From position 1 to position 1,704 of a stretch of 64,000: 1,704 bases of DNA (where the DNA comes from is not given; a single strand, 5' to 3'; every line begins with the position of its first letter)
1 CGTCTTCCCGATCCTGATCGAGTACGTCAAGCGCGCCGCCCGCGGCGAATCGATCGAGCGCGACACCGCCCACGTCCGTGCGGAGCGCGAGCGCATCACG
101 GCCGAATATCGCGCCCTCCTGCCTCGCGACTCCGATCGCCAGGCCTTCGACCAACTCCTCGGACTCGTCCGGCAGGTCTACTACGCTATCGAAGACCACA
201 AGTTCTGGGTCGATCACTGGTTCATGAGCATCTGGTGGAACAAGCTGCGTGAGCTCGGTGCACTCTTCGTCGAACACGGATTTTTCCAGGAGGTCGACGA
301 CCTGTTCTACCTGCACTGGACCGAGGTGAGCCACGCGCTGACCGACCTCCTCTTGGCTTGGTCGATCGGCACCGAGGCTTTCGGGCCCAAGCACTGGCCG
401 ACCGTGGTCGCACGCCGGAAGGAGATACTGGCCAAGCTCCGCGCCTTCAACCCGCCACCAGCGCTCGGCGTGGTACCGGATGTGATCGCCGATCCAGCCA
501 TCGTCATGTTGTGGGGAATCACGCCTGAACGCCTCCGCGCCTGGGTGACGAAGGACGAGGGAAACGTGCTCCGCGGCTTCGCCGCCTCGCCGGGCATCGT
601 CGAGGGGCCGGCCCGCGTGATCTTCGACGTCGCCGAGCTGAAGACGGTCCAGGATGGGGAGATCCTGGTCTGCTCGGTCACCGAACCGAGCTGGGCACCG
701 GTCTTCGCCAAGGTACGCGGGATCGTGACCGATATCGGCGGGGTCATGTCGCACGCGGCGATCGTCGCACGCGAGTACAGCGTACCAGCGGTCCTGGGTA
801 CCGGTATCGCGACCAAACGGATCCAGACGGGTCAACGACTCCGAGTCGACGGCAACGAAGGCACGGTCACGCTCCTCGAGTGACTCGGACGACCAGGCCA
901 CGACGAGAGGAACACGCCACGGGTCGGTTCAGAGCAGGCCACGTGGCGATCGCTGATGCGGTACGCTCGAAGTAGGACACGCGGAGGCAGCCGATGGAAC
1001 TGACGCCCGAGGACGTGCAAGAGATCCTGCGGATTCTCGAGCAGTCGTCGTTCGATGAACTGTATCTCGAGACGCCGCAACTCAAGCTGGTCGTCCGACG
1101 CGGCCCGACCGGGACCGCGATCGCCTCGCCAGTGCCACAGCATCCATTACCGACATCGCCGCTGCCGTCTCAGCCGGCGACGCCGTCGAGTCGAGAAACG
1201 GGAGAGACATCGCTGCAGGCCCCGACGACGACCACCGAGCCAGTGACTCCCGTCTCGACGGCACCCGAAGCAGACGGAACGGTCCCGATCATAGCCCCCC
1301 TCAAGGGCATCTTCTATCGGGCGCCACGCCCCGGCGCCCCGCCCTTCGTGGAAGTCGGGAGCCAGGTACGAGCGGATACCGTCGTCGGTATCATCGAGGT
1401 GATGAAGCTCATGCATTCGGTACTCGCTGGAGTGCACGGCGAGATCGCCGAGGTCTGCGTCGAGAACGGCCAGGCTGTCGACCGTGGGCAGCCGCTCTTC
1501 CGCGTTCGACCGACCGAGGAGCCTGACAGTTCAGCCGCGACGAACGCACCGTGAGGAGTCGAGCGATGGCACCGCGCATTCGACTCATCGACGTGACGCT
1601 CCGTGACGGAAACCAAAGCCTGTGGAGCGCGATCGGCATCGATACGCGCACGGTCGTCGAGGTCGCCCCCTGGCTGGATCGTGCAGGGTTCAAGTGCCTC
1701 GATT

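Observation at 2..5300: Candidate phosphorylate-carboxylate-dephosphorylate-CoA-ligate pathway operon for an unknown substrate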

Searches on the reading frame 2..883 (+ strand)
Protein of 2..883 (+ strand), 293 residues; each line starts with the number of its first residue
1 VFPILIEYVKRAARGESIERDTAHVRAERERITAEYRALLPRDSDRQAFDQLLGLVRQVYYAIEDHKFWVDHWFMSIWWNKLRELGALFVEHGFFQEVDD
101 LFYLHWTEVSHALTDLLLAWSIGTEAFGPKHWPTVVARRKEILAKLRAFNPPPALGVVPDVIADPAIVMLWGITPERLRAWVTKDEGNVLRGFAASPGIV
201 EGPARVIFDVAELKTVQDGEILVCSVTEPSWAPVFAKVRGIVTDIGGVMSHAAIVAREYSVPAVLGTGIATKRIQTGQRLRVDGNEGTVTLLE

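Call 3: search_protein_families(library=pfam, proteins=[window:2-883:+])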
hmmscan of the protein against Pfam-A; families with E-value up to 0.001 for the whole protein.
window:2-883:+ (293 aa): 1 family
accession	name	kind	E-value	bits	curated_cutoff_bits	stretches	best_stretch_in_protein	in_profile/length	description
PF00391.29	PEP-utilizers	-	3.7e-25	87.8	23.1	1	217-287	2-72/72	PEP-utilising enzyme, mobile domain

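Call 4: search_protein_families(library=ncbifam, proteins=[window:2-883:+])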
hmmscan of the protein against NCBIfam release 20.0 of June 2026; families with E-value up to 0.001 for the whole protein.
window:2-883:+ (293 aa): 27 families (the best 25 are shown)
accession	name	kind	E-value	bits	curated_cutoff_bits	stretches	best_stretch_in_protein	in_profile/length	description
NF006151.0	PRK08296.1-3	equivalog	3.8e-171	570.6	693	1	1-293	312-604/604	hypothetical protein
NF006153.0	PRK08296.1-5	subfamily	1.2e-125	420.3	578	1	3-293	313-607/608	hypothetical protein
NF006150.0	PRK08296.1-2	subfamily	5.1e-99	332.2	650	1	6-292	315-605/633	hypothetical protein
NF006152.0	PRK08296.1-4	equivalog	8e-96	321.8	723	1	7-291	317-607/609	hypothetical protein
NF041857.1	RIF_Ptrans_rph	equivalog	6.1e-37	127.4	999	1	2-292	600-864/864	rifamycin-inactivating phosphotransferase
NF004877.0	PRK06241.1-2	subfamily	3.2e-36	125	866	1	18-292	623-868/869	phosphoenolpyruvate synthase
NF004878.0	PRK06241.1-3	subfamily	6.1e-36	123.9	945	1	46-293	670-890/891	phosphoenolpyruvate synthase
NF004880.0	PRK06241.2-1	equivalog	2.2e-34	118.6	972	1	189-292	735-837/837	phosphoenolpyruvate synthase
NF052631.1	prodigiosin_PigC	equivalog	2.7e-34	118.2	1300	1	163-291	752-881/883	prodigiosin ligase PigC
NF004879.0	PRK06241.1-4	equivalog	2.8e-33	115.1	976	1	188-292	765-868/868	phosphoenolpyruvate synthase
NF005057.0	PRK06464.1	equivalog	3.3e-33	114.7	598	1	184-289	352-460/798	phosphoenolpyruvate synthase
TIGR01418.1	PEP_synth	equivalog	7.3e-32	110.6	739.75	1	184-288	347-452/784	pyruvate, water dikinase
NF006149.0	PRK08296.1-1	equivalog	3.4e-31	108.3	730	1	33-292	308-567/568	hypothetical protein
NF052632.1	undecylprod_RedH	equivalog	6.3e-31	107.1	1350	1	179-293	764-879/880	undecylprodigiosin ligase RedH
NF004881.0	PRK06241.2-2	equivalog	6.1e-30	104.2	883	1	18-293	637-891/898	phosphoenolpyruvate synthase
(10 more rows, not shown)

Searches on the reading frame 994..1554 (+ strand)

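Call 3: search_protein_families(library=pfam, proteins=[window:994-1554:+])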
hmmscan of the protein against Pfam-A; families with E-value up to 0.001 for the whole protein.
window:994-1554:+ (186 aa): 1 family
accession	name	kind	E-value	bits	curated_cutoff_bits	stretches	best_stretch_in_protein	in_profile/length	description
PF00364.28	Biotin_lipoyl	-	1.5e-14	54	22.1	1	99-170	3-72/73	Biotin-requiring enzyme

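Call 4: search_protein_families(library=ncbifam, proteins=[window:994-1554:+])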
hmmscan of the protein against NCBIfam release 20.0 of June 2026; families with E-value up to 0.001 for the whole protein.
window:994-1554:+ (186 aa): 12 families
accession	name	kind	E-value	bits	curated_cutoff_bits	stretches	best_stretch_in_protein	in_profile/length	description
TIGR00531.1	BCCP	equivalog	1.3e-28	100.4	115.2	1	7-172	5-155/156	acetyl-CoA carboxylase biotin carboxyl carrier protein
NF005457.0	PRK07051.1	equivalog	4.4e-25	87.7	87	1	99-171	6-78/80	acetyl-CoA carboxylase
NF006761.0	PRK09282.1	domain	5.8e-13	48.2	402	1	82-172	511-590/591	pyruvate carboxylase subunit B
NF005117.0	PRK06549.1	equivalog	9.5e-07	29.5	159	1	62-169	31-127/130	acetyl-CoA carboxylase biotin carboxyl carrier protein subunit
TIGR02712.1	urea_carbox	equivalog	1.5e-06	26.2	1303.85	1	86-170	1122-1199/1201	urea carboxylase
NF010643.0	PRK14040.1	subfamily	1.7e-06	26.8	892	1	72-171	502-594/595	oxaloacetate decarboxylase subunit alpha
TIGR01108.1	oadA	equivalog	1.2e-05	24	756.5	1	74-166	496-580/582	sodium-extruding oxaloacetate decarboxylase subunit alpha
NF004547.1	PRK05889.1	equivalog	2e-05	24.6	75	1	119-166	18-65/71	biotin/lipoyl-binding carrier protein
NF004173.0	PRK05641.1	equivalog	2.2e-05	25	199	1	65-169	56-150/153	putative acetyl-CoA carboxylase biotin carboxyl carrier protein subunit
NF009554.0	PRK12999.1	equivalog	2.6e-05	22.2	965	1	113-170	1085-1144/1147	pyruvate carboxylase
NF006079.0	PRK08225.1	equivalog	0.00029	20.8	95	1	119-169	17-67/70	acetyl-CoA carboxylase biotin carboxyl carrier protein subunit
NF010645.0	PRK14042.1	equivalog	0.00053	18.8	1182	1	119-172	541-594/596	pyruvate carboxylase subunit B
